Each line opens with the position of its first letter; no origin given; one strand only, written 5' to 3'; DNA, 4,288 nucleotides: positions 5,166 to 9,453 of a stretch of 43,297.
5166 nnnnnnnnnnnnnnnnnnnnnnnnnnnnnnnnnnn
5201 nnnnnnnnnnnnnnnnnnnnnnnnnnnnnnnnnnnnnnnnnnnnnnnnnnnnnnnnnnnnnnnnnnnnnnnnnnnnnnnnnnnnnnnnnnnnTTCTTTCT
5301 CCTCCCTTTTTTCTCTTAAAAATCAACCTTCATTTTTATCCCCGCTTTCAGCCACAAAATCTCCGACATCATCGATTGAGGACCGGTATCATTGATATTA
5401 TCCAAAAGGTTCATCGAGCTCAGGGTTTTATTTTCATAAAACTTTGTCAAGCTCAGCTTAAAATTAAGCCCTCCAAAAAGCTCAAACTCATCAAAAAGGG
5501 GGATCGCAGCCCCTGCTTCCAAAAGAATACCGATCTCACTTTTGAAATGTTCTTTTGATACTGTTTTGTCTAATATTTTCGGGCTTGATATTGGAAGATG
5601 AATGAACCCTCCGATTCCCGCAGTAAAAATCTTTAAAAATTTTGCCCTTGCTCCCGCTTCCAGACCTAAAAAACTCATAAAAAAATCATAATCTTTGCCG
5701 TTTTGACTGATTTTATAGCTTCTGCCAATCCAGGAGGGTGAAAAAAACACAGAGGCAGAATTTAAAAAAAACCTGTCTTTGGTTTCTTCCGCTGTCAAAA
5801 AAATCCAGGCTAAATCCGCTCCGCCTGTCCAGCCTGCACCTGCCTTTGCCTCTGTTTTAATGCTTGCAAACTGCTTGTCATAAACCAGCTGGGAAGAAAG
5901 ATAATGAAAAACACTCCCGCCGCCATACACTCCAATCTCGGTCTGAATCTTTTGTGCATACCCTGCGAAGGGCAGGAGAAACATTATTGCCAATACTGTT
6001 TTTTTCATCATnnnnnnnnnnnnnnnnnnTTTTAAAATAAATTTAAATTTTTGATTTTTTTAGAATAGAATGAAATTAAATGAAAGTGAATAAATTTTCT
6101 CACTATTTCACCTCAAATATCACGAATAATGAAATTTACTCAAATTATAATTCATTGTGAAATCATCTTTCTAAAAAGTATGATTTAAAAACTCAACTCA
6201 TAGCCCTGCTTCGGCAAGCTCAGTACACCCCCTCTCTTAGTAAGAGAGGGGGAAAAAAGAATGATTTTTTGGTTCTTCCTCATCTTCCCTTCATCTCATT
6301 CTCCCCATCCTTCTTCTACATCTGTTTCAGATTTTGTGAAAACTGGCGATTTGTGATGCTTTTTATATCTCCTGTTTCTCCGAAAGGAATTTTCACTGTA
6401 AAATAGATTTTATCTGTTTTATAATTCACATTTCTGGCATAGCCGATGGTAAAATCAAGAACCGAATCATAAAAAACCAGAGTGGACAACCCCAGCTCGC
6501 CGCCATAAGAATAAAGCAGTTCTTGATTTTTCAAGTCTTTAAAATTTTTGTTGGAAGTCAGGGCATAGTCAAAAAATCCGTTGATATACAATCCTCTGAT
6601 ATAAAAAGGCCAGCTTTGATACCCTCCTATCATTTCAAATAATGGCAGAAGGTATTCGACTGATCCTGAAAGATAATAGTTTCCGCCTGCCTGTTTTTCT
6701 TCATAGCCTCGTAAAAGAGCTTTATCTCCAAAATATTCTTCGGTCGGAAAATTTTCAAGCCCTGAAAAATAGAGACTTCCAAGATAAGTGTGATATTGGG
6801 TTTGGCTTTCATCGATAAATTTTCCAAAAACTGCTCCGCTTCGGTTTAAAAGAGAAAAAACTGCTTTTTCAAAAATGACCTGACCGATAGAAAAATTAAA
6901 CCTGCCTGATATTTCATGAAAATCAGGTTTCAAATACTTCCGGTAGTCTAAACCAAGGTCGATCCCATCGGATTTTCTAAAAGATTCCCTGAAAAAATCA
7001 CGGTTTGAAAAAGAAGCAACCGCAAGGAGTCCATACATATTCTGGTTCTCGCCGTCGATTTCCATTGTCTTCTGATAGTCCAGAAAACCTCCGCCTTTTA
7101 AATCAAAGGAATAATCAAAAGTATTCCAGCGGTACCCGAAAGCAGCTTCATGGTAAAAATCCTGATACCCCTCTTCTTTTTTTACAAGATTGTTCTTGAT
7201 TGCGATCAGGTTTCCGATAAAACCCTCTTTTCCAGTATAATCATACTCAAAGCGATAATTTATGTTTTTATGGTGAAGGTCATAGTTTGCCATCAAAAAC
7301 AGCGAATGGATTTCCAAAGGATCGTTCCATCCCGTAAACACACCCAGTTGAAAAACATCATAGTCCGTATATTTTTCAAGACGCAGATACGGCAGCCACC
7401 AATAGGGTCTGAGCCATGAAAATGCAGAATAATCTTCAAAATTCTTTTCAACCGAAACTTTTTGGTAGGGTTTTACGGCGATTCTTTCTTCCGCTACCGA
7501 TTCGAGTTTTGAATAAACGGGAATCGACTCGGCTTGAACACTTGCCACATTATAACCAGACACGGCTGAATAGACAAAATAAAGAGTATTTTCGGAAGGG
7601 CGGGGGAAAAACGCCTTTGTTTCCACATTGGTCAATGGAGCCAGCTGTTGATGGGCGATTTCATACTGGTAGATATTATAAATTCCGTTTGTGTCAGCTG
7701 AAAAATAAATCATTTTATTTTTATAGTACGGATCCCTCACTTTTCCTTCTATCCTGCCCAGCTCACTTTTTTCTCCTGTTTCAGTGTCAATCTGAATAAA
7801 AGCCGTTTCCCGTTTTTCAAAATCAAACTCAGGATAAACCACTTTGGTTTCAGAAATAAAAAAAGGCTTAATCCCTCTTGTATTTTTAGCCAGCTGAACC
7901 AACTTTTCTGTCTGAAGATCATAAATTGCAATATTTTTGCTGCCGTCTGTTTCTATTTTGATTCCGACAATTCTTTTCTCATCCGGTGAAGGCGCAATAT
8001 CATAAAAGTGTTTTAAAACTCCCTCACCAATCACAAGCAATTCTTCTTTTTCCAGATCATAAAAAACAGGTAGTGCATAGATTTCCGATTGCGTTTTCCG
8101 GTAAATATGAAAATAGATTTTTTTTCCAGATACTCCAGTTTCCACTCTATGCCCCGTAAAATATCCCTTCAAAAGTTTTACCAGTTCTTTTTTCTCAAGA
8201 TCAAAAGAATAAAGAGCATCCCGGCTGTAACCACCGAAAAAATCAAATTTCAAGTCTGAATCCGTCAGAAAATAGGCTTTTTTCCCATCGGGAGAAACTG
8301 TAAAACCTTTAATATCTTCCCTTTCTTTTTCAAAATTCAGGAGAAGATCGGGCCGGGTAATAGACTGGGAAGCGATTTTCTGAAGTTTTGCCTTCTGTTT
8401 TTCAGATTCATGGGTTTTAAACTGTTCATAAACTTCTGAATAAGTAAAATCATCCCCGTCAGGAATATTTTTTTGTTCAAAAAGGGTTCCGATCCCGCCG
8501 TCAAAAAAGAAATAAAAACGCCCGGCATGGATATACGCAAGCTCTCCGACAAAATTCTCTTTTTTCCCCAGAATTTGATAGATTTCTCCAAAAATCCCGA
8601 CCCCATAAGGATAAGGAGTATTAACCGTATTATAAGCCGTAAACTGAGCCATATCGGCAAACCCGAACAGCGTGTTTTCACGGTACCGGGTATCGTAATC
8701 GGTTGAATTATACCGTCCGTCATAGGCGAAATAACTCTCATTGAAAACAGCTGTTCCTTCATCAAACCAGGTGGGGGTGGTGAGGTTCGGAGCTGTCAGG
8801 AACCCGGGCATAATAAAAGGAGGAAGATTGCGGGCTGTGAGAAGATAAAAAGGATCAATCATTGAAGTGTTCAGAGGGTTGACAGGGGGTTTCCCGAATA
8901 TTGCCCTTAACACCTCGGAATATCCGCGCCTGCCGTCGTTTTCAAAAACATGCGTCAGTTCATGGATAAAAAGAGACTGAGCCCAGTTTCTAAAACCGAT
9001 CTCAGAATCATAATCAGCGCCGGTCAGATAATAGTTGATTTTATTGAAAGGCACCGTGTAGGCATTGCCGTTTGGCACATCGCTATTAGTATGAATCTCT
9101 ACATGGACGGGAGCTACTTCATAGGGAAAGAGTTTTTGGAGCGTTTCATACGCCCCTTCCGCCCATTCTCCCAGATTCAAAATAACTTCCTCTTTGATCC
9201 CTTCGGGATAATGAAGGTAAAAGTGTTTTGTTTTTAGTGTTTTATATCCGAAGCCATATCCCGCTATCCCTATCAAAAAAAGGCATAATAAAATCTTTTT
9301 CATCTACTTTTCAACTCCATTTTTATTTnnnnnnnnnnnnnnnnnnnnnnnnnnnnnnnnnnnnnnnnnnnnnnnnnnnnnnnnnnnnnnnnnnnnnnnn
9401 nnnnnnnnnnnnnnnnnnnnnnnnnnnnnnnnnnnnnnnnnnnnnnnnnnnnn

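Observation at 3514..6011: Recurrent gene pair: small paralogous OM beta-barrel translationally coupled to a giant FN3/beta-propeller surface lipoprotein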

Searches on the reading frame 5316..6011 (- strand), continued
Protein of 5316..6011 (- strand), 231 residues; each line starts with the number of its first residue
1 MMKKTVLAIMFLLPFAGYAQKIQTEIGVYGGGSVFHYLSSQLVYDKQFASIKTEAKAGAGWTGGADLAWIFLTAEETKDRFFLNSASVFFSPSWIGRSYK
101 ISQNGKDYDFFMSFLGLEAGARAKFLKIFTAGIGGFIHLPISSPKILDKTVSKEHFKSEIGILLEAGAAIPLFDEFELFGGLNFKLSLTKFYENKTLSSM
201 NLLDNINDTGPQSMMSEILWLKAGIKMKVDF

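Call 63: find_encoding_contigs(protein=P0008, flank=6000, max_places=3)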
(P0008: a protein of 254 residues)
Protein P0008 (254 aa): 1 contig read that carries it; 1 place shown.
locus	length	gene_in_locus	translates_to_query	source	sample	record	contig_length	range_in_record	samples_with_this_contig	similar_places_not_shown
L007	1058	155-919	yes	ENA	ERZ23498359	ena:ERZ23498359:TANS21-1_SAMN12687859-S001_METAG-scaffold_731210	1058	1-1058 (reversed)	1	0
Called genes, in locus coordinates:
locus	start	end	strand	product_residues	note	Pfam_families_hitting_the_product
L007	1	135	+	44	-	?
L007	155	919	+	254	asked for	-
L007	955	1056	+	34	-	?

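Call 64: find_encoding_contigs(protein=P0010, flank=6000, max_places=3)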
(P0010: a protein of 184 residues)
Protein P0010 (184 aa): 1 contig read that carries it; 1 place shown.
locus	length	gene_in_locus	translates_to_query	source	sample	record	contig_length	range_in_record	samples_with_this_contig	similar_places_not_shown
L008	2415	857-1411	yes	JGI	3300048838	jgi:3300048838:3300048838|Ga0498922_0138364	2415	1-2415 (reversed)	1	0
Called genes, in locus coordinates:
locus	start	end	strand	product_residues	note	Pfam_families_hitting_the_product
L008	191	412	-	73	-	-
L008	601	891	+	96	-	-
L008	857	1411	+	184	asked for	-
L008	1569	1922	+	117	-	PF01850:PIN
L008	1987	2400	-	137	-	PF13529:Peptidase_C39_2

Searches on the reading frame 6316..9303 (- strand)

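Call 8: search_protein_families(library=pfam, proteins=[window:6316-9303:-], max_evalue=0.01)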
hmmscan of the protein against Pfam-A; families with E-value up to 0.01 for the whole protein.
window:6316-9303:- (995 aa): 0 families

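Call 19: search_protein_families(library=ncbifam, proteins=[window:6316-9303:-], max_evalue=0.1)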
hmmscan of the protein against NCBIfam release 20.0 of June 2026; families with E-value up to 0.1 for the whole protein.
window:6316-9303:- (995 aa): 2 families
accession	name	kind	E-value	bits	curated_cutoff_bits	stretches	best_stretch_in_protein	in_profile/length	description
TIGR02800.1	propeller_TolB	equivalog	0.011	14.7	343.15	1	444-561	158-278/418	Tol-Pal system beta propeller repeat protein TolB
NF002183.0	PRK01029.1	equivalog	0.015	14.3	405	0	438-516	334-413/429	Tol-Pal system protein TolB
